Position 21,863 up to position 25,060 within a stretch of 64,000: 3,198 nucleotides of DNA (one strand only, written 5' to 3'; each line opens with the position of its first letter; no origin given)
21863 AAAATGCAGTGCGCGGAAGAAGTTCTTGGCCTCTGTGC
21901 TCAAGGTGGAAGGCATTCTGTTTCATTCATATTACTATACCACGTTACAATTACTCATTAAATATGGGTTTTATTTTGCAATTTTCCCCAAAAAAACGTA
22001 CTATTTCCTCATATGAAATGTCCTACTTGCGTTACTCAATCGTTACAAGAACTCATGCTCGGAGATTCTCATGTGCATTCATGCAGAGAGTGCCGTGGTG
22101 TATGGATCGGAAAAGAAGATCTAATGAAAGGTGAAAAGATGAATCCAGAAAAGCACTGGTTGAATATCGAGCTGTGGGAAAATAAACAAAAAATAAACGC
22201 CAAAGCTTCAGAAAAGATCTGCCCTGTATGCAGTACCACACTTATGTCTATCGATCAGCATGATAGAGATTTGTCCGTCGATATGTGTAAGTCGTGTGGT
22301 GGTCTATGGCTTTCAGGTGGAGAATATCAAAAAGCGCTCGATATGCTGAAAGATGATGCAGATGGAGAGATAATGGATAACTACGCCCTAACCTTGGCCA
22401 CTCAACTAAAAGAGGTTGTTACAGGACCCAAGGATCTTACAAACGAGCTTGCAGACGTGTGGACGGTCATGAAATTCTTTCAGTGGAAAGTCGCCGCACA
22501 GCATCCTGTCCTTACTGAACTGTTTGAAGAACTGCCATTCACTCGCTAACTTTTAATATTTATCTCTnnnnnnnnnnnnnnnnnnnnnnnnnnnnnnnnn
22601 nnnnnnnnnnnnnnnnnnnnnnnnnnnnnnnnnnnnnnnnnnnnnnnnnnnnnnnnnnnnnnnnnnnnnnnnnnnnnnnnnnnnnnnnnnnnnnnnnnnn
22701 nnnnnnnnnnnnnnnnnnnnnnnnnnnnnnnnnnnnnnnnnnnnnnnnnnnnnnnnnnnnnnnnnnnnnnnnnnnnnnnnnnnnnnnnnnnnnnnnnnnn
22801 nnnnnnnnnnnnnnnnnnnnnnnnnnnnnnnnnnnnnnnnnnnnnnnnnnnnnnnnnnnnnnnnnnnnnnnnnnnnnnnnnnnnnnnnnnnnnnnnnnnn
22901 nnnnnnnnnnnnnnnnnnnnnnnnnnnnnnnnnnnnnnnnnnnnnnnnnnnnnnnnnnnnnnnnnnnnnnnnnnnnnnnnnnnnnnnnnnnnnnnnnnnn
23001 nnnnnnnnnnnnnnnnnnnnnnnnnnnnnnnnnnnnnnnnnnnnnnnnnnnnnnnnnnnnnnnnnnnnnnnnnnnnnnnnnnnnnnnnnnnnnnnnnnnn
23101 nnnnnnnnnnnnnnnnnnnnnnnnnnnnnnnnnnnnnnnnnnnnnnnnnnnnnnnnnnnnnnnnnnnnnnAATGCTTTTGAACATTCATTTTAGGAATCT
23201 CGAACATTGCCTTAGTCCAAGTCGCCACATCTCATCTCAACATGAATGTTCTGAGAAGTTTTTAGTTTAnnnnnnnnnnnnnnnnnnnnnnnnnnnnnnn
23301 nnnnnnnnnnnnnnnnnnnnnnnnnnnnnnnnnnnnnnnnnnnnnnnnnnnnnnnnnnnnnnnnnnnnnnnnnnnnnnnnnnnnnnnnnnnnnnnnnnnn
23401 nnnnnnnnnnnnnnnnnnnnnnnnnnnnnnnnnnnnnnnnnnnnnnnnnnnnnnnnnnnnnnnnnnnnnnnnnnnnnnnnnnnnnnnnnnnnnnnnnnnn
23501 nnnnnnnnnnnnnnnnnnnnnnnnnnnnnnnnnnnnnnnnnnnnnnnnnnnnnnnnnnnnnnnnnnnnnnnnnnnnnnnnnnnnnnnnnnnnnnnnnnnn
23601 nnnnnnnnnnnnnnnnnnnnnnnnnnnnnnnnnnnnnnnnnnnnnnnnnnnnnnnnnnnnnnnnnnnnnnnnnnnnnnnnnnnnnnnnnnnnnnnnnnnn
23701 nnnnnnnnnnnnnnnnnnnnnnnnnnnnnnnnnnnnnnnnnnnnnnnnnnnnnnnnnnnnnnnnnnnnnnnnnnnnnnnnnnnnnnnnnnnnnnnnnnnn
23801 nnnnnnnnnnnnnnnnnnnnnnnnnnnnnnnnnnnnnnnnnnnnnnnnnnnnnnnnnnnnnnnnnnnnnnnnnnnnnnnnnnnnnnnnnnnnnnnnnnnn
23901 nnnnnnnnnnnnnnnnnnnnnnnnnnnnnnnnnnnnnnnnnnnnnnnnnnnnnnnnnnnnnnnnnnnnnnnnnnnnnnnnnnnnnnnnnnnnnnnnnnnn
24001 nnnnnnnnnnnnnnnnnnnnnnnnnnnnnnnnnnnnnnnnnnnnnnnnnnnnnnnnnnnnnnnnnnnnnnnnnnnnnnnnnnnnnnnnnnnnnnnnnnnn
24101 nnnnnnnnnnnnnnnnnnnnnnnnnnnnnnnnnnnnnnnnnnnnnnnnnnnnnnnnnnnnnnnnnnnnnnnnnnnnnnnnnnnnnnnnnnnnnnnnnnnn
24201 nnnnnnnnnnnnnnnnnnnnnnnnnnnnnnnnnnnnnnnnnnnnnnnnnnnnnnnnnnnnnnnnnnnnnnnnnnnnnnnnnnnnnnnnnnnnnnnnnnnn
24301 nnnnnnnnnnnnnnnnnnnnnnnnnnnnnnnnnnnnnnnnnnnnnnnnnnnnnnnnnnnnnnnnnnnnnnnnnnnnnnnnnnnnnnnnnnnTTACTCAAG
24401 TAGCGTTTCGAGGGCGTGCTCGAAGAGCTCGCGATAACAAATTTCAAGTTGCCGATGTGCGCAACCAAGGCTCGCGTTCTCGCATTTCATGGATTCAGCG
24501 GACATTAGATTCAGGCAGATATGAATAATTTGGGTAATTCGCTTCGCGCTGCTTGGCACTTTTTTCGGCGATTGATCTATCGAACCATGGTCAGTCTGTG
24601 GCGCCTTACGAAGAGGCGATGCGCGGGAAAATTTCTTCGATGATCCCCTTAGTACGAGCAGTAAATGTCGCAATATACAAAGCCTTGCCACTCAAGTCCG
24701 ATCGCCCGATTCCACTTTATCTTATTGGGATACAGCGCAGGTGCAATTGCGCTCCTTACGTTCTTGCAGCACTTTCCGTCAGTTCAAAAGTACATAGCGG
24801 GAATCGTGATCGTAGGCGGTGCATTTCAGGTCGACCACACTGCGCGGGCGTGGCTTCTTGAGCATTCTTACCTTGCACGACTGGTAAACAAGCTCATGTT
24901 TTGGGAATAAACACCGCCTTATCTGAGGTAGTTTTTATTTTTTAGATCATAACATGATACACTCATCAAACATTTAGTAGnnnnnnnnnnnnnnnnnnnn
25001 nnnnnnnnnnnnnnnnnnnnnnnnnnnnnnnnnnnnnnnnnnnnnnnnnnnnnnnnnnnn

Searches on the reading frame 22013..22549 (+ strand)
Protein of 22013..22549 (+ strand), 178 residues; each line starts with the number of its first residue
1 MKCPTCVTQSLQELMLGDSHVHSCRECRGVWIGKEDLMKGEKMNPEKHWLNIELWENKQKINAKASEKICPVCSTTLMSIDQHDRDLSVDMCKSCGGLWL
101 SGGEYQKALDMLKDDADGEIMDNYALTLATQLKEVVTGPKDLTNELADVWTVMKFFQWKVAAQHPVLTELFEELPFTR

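Call 13: search_protein_families(library=pfam, proteins=[window:22013-22549:+], max_evalue=0.01)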
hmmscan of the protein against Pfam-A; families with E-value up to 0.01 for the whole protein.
window:22013-22549:+ (178 aa): 3 families
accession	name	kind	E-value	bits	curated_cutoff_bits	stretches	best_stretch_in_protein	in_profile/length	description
PF13453.11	Zn_ribbon_TFIIB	-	3.8e-20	71.4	22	2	69-110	1-40/41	Transcription factor zinc-finger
PF04981.18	NMD3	-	0.0012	18.9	24.9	0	66-113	12-53/243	NMD3 family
PF14768.12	RPA_interact_C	-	0.0088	17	25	0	3-34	2-27/80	Replication protein A interacting C-terminal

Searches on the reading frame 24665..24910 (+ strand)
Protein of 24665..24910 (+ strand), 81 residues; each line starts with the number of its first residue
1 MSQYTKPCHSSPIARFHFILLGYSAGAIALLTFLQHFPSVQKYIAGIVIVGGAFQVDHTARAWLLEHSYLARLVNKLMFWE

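Call 13: search_protein_families(library=pfam, proteins=[window:24665-24910:+], max_evalue=0.01)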
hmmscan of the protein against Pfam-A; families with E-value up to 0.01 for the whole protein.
window:24665-24910:+ (81 aa): 1 family
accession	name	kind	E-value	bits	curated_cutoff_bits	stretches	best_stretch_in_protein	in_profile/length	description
PF12146.15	Hydrolase_4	-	0.0039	17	27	1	17-76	77-132/239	Serine aminopeptidase, S33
